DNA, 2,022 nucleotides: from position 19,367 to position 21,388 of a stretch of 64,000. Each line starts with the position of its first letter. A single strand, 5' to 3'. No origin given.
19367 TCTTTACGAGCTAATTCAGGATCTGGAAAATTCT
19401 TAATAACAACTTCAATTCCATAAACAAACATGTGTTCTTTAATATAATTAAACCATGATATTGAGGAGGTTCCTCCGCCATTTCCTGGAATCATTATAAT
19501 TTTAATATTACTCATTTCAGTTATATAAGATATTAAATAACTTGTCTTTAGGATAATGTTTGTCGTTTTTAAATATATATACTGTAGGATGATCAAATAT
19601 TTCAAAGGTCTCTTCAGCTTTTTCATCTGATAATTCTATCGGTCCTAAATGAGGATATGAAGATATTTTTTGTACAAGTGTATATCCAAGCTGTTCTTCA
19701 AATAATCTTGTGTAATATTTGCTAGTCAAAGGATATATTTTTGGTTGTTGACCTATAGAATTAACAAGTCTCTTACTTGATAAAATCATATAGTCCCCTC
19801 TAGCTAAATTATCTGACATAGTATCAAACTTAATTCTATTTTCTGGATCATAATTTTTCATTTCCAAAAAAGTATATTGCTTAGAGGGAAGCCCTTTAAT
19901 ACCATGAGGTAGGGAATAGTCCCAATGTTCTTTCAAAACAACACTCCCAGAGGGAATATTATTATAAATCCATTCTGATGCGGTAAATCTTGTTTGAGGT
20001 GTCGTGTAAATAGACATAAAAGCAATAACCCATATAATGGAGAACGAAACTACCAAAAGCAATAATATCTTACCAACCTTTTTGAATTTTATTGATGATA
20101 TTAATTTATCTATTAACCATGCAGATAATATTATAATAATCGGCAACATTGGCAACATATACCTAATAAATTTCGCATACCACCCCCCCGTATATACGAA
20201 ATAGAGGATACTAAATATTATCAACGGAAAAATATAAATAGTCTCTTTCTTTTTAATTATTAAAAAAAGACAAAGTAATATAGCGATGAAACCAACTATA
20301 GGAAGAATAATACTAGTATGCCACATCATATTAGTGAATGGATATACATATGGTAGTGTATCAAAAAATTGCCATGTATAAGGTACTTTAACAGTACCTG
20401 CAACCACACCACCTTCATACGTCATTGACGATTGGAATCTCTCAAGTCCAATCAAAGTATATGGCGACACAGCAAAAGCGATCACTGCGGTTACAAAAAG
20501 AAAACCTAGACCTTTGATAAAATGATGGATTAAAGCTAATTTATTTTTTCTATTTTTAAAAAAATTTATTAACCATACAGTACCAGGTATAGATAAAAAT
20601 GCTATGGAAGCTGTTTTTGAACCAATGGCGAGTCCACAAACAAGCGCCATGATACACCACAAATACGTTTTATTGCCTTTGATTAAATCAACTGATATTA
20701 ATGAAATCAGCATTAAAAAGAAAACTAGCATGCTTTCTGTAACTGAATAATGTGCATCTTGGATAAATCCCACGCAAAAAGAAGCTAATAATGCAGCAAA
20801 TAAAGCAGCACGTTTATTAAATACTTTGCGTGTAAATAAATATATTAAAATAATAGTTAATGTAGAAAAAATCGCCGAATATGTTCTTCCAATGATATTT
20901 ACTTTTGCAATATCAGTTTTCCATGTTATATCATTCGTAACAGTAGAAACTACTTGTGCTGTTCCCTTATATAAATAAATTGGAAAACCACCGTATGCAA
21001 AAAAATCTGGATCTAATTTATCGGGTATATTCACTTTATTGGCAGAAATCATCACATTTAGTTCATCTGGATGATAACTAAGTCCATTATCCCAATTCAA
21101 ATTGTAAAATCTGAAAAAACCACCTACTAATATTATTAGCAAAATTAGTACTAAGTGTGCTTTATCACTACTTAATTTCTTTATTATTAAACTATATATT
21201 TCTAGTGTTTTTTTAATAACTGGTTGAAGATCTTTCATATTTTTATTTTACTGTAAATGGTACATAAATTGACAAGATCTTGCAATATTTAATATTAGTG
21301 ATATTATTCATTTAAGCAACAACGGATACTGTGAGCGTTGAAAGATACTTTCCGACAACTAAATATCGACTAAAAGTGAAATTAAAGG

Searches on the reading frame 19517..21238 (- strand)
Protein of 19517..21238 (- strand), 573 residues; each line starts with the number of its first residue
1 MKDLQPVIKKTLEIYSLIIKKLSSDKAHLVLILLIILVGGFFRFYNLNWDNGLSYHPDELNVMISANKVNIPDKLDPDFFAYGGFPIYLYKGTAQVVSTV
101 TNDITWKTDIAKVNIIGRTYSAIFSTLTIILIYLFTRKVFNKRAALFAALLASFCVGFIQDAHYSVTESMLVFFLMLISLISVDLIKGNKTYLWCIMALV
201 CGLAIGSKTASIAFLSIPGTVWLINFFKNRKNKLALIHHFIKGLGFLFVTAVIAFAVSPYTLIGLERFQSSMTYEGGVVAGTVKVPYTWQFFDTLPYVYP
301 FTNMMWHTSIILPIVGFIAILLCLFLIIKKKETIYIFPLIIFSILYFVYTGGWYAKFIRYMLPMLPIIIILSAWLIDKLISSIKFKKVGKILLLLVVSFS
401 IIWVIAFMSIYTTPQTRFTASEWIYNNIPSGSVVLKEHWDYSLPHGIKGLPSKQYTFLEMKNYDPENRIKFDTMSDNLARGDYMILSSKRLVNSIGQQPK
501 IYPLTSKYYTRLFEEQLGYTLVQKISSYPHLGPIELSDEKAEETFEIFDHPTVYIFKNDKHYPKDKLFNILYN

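Call 27: search_protein_families(library=pfam, proteins=[window:19517-21238:-], max_evalue=0.001)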
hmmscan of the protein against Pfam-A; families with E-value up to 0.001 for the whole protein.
window:19517-21238:- (573 aa): 2 families
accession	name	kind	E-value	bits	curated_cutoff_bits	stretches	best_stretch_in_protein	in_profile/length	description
PF13231.12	PMT_2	-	4.3e-11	43.7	26.1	1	118-250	25-154/160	Dolichyl-phosphate-mannose-protein mannosyltransferase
PF02366.24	PMT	-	4.6e-09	36.6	22.7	1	115-255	83-234/245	Dolichyl-phosphate-mannose-protein mannosyltransferase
